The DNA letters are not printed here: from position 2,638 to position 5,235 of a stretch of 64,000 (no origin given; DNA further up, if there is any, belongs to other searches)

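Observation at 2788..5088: Cytochrome c - repeat array - cupredoxin fusion as the terminal gene of the bc-complex operon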

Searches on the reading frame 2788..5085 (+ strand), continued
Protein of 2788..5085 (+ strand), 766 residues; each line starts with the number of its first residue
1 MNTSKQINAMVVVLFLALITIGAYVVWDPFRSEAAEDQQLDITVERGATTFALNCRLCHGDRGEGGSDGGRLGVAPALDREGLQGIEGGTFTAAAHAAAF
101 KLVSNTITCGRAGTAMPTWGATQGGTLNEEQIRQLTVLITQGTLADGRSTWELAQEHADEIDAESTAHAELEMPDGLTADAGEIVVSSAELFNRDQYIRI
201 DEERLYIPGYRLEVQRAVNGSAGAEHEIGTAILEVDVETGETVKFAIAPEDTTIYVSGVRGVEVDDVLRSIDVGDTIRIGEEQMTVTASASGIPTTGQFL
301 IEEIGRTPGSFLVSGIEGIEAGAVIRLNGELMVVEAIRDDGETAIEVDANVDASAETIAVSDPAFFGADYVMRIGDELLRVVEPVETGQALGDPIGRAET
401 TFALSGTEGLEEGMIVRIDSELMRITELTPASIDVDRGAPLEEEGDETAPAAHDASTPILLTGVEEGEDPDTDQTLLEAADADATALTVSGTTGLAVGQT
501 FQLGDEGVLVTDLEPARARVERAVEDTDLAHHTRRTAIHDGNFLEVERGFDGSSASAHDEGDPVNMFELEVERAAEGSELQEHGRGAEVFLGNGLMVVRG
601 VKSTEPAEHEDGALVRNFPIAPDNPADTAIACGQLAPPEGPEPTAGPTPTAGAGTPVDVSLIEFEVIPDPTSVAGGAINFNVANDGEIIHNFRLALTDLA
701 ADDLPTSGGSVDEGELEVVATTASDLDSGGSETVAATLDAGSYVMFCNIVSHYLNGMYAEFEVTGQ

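Call 15: search_protein_families(library=pfam, proteins=[P0101, P0116, P0098], max_evalue=10)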
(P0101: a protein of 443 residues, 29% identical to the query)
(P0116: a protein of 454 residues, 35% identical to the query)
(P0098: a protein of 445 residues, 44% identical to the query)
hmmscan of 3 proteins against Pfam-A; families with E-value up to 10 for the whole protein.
P0101 (443 aa): 6 families
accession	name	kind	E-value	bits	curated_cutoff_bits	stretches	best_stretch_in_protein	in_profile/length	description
PF13473.12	Cupredoxin_1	-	1.7e-09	38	27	1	345-441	20-104/104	Cupredoxin-like domain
PF00127.26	Copper-bind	-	5.3e-07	30.4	21.2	1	348-441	5-98/99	Copper binding proteins, plastocyanin/azurin family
PF13442.11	Cytochrome_CBB3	-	4.2e-06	27.4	27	2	44-105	3-49/68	Cytochrome C oxidase, cbb3-type, subunit III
PF04151.21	PPC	-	0.0055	18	25.9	1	361-427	6-67/70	Bacterial pre-peptidase C-terminal domain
PF07732.21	Cu-oxidase_3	-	0.016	15.7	21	1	348-439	15-109/119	Multicopper oxidase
PF00034.26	Cytochrom_C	-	0.078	14.7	21.3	1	45-90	2-37/90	Cytochrome c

P0116 (454 aa): 11 families
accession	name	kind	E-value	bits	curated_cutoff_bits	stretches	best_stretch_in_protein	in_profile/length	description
PF13473.12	Cupredoxin_1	-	1.2e-09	38.5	27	1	354-453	17-104/104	Cupredoxin-like domain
PF13442.11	Cytochrome_CBB3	-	1.1e-06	29.2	27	1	43-76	2-25/68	Cytochrome C oxidase, cbb3-type, subunit III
PF00127.26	Copper-bind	-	4.5e-06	27.4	21.2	1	360-453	5-98/99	Copper binding proteins, plastocyanin/azurin family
PF04151.21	PPC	-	9.3e-05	23.7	25.9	1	373-439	6-67/70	Bacterial pre-peptidase C-terminal domain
PF00034.26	Cytochrom_C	-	0.00013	23.7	21.3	1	44-95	1-42/90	Cytochrome c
PF16781.10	DUF5068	-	0.0016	18.7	26.9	1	361-405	5-48/187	Domain of unknown function (DUF5068)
PF07731.20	Cu-oxidase_2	-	0.0031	17.7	20.4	1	366-443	25-120/137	Multicopper oxidase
PF07238.19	PilZ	-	0.025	15.3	22.5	1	355-398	23-68/102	PilZ domain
PF25274.1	MJ0548_C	-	0.089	13.5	27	1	100-131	56-87/97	Connectase MJ0548-like, C-terminal domain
PF24149.1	K1-lyase_Rider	-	0.22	12.4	27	1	90-125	2-37/89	K1 capsule-specific polysaccharide lyase, Rider domain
PF20944.2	StcE_b-sandwich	-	0.36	11.3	27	1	359-391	38-69/75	Metalloprotease StcE, beta-sandwich domain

P0098 (445 aa): 5 families
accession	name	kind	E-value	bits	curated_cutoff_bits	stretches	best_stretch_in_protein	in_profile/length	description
PF13442.11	Cytochrome_CBB3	-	1.1e-08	35.7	27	1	45-139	4-66/68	Cytochrome C oxidase, cbb3-type, subunit III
PF13473.12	Cupredoxin_1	-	3.9e-07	30.5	27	1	267-366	16-104/104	Cupredoxin-like domain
PF00034.26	Cytochrom_C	-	9.5e-07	30.5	21.3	1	45-141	2-86/90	Cytochrome c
PF00127.26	Copper-bind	-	0.024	15.5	21.2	1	278-364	7-96/99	Copper binding proteins, plastocyanin/azurin family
PF13670.12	PepSY_2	-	0.73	10.3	24.3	1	142-184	38-79/83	Peptidase propeptide and YPEB domain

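Call 16: find_encoding_contigs(protein=P0001, flank=10000, max_places=3)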
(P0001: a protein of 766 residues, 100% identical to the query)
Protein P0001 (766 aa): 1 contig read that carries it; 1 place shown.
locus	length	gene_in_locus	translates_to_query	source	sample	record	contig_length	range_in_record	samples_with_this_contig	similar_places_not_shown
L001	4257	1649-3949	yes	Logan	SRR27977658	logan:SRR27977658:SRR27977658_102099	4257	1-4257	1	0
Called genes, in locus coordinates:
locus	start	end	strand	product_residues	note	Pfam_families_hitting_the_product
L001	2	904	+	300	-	?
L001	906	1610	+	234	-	PF00355:Rieske (weak)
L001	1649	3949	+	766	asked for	PF13442:Cytochrome_CBB3 (weak)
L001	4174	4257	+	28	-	?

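Call 18: find_encoding_contigs(protein=P0061, flank=10000, max_places=2)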
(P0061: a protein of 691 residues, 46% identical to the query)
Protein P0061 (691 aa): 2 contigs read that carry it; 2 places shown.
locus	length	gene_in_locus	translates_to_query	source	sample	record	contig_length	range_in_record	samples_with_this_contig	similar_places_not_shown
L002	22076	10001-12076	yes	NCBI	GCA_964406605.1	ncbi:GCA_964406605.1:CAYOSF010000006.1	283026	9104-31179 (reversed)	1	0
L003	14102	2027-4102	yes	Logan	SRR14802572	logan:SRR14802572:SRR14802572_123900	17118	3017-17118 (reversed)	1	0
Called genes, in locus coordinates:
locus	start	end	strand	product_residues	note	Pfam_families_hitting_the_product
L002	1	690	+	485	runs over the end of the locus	PF13522:GATase_6, PF13537:GATase_7, PF00156:Pribosyltran (weak)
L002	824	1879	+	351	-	PF00586:AIRS, PF02769:AIRS_C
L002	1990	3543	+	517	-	PF02142:MGS, PF01808:AICARFT_IMPCHas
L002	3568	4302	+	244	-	PF00535:Glycos_transf_2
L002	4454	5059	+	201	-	PF02001:DUF134, PF08281:Sigma70_r4_2 (weak)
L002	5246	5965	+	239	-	PF02630:SCO1-SenC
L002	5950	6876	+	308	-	PF04314:LpqE-like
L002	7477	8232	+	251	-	PF01292:Ni_hydr_CYTB (weak), PF00033:Cytochrome_B, PF14358:DUF4405 (weak), PF13631:Cytochrom_B_N_2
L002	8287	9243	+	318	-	-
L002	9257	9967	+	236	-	PF00355:Rieske (weak)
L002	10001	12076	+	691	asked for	PF13442:Cytochrome_CBB3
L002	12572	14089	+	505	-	PF07969:Amidohydro_3, PF01979:Amidohydro_1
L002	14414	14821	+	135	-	PF09424:YqeY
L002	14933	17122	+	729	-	PF07697:7TMR-HDED, PF07698:7TM-7TMR_HD, PF01966:HD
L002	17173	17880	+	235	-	PF13507:GATase_5, PF01965:DJ-1_PfpI, PF07685:GATase_3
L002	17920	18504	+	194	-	PF14333:DUF4389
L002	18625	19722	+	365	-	PF14333:DUF4389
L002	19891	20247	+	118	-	-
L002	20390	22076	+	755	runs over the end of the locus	PF18072:FGAR-AT_linker, PF00586:AIRS, PF02769:AIRS_C, PF00586:AIRS, PF02769:AIRS_C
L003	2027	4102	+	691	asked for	PF13442:Cytochrome_CBB3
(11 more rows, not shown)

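Call 19: find_encoding_contigs(protein=P0072, flank=10000, max_places=2)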
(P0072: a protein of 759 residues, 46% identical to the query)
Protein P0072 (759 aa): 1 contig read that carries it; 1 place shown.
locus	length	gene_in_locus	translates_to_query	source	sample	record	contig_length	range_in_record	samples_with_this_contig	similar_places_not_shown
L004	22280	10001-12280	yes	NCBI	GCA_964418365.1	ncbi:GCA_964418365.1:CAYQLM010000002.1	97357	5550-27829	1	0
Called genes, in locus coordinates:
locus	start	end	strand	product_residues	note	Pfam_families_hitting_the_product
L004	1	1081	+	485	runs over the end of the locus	PF13522:GATase_6, PF13537:GATase_7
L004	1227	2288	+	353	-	PF00586:AIRS, PF02769:AIRS_C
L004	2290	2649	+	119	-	PF13650:Asp_protease_2, PF13975:gag-asp_proteas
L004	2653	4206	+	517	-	PF02142:MGS, PF01808:AICARFT_IMPCHas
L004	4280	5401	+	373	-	-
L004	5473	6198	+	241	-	PF00535:Glycos_transf_2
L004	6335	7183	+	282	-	PF13578:Methyltransf_24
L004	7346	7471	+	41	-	-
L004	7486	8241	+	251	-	PF00033:Cytochrome_B, PF14358:DUF4405 (weak), PF13631:Cytochrom_B_N_2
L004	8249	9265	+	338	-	PF00032:Cytochrom_B_C (weak)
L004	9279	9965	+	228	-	PF00355:Rieske (weak)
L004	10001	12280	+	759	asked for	PF13442:Cytochrome_CBB3 (faint), PF06525:SoxE (faint)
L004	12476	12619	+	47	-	PF06397:Desulfoferrod_N (weak)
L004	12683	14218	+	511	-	PF22039:HUTI_composite_bact (weak), PF07969:Amidohydro_3, PF01979:Amidohydro_1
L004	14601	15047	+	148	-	PF09424:YqeY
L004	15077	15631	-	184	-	-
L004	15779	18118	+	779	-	PF07697:7TMR-HDED, PF07698:7TM-7TMR_HD, PF01966:HD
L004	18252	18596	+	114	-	-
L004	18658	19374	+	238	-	PF13507:GATase_5, PF00117:GATase (weak), PF07685:GATase_3, PF01965:DJ-1_PfpI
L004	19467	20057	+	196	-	PF14333:DUF4389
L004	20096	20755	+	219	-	PF06271:RDD, PF09851:SHOCT (weak)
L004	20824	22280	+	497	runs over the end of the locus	PF14333:DUF4389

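Call 24: predict_structure(alignment_id=A1)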
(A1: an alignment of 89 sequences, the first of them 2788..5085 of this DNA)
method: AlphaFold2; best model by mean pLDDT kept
length: 766 residues; sequences in the alignment: 89
mean_pLDDT: 91.3   pTM: 0.76
mean pLDDT of the five models: 91.3, 90.4, 89.2, 88.9, 87.9
residues with pLDDT >= 90: 590; 70-90: 134; 50-70: 32; < 50: 10
segments of 3 or more residues with pLDDT < 50: 640-647
pLDDT, mean of each block of 10 residues (from residue 1): 75 87 62 78 96 91 73 82 88 93 91 82 92 97 92 95 97 96 96 96 95 96 94 89 94 92 72 94 96 96 95 96 97 97 96 96 93 97 95 92 96 96 97 98 95 98 90 96 97 96 98 98 94 95 96 96 98 95 97 96 93 96 75 64 50 86 92 96 88 97 90 96 87 95 95 89 91
secondary structure, 60 per line:
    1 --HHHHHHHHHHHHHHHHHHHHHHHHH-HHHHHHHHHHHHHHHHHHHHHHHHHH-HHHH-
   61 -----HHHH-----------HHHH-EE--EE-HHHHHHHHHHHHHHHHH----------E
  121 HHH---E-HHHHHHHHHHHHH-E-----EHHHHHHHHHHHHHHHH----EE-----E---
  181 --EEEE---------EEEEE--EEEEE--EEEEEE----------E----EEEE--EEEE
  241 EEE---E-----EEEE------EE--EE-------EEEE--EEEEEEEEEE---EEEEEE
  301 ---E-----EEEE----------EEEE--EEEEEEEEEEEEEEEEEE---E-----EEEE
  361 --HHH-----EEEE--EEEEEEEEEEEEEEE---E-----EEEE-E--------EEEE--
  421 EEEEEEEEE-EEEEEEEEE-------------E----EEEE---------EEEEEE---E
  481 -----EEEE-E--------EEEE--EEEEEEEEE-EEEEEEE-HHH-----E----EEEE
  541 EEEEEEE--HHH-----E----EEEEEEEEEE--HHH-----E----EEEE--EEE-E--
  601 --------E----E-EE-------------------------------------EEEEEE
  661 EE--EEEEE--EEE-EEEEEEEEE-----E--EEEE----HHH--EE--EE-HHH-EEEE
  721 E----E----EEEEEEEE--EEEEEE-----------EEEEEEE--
elements in order (helices of 4 or more, strands of 3 or more residues): H3-27 H29-54 H56-59 H66-69 H81-84 H93-109 H129-141 H150-165 E183-186 E196-200 E203-207 E210-215 E231-234 E237-243 E253-256 E276-279 E282-291 E295-300 E310-313 E324-327 E330-347 E357-360 E371-374 E377-391 E401-404 E415-418 E421-429 E431-439 E458-461 E471-476 E486-489 E500-503 E506-514 E516-522 E537-547 E563-572 E588-591 E594-596 E655-662 E665-669 E672-674 E676-684 E693-696 E717-721 E731-738 E741-746 E758-764

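Call 26: fold_search(model_id=the predicted structure, library=pdb)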
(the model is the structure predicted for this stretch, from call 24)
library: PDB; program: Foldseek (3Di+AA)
matches with E <= 10: 1200; with E <= 0.001: 221
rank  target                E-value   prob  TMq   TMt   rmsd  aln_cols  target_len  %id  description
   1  6w2k_A                6.5e-07  1.00  0.10  0.17  25.9       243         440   16  Crystal structure of laccase from Thermus thermophilus HB27 in reducing conditions (Na2,S2,O2, 20 min) (released 2021-03-10)
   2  6wcn                  9.5e-07  1.00  0.10  0.17  27.3       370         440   12  Crystal structure of Laccase from Thermus thermophilus HB27 with an open conformation of beta-hairpin (Average deposited (released 2021-03-31)
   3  2xu9                  1.4e-06  1.00  0.10  0.17  25.6       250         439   15  Crystal structure of Laccase from Thermus thermophilus HB27 (released 2011-10-26)
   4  6kol                  2.5e-06  1.00  0.12  0.66   4.6       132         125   23  Crystal structure of auracyanin from photosynthetic bacterium Roseiflexus castenholzii (released 2020-01-29)
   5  9cpm                  5.1e-06  1.00  0.10  0.17  26.6       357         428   13  Thermus thermophilus HB27 laccase (Tth-Lac) mutant with partial deletion of beta-hairpin sequence (released 2025-02-05)
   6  7z3b_A                6.7e-06  1.00  0.11  0.47   6.5       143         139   15  Crystal structure of the cupredoxin AcoP from Acidithiobacillus ferrooxidans, reduced form (released 2023-09-13)
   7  7wgu_A                7.5e-06  1.00  0.11  0.24   2.4       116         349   18  Crystal structure of metal-binding protein EfeO from Escherichia coli (released 2022-12-14)
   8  7wgu_B                7.5e-06  1.00  0.11  0.23   2.7       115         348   18  Crystal structure of metal-binding protein EfeO from Escherichia coli (released 2022-12-14)
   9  7z3f_B                8.8e-06  1.00  0.11  0.52   8.0       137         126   18  Crystal structure of the cupredoxin AcoP from Acidithiobacillus ferrooxidans, oxidized form (released 2023-09-13)
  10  6xiz_B                2.0e-05  1.00  0.10  0.15  18.0       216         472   15  Crystal structure of multi-copper oxidase from Pediococcus acidilactici (released 2021-03-10)
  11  9rcm                  2.0e-05  1.00  0.10  0.15  22.4       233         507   14  Laccase (multicopper oxidase) from Pediococcus pentosaceus 4618 mutant E451L co-crystallized with Copper Chloride (released 2025-11-19)
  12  7z3g_A                2.1e-05  1.00  0.11  0.52   8.6       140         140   15  Crystal structure of the cupredoxin AcoP from Acidithiobacillus ferrooxidans, H166A mutant (released 2023-09-13)
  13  6xiz_A                2.6e-05  1.00  0.10  0.16  24.3       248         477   14  Crystal structure of multi-copper oxidase from Pediococcus acidilactici (released 2021-03-10)
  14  1qhq                  2.8e-05  1.00  0.12  0.58   5.6       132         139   23  AURACYANIN, A BLUE COPPER PROTEIN FROM THE GREEN THERMOPHILIC PHOTOSYNTHETIC BACTERIUM CHLOROFLEXUS AURANTIACUS (released 2001-03-07)
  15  9rck_B                3.1e-05  1.00  0.11  0.17  19.4       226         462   14  Laccase (multicopper oxidase) from Pediococcus pentosaceus 4618 mutant M455A-M456A soaked with Copper 2 minutes (released 2025-11-19)
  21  4hcf_B                4.8e-05  1.00  0.11  0.70   4.0       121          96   16  Crystal Structure of Uncharacterized Cupredoxin-like Domain Protein Cupredoxin_1 with Copper Bound from Bacillus anthr (released 2012-10-17)
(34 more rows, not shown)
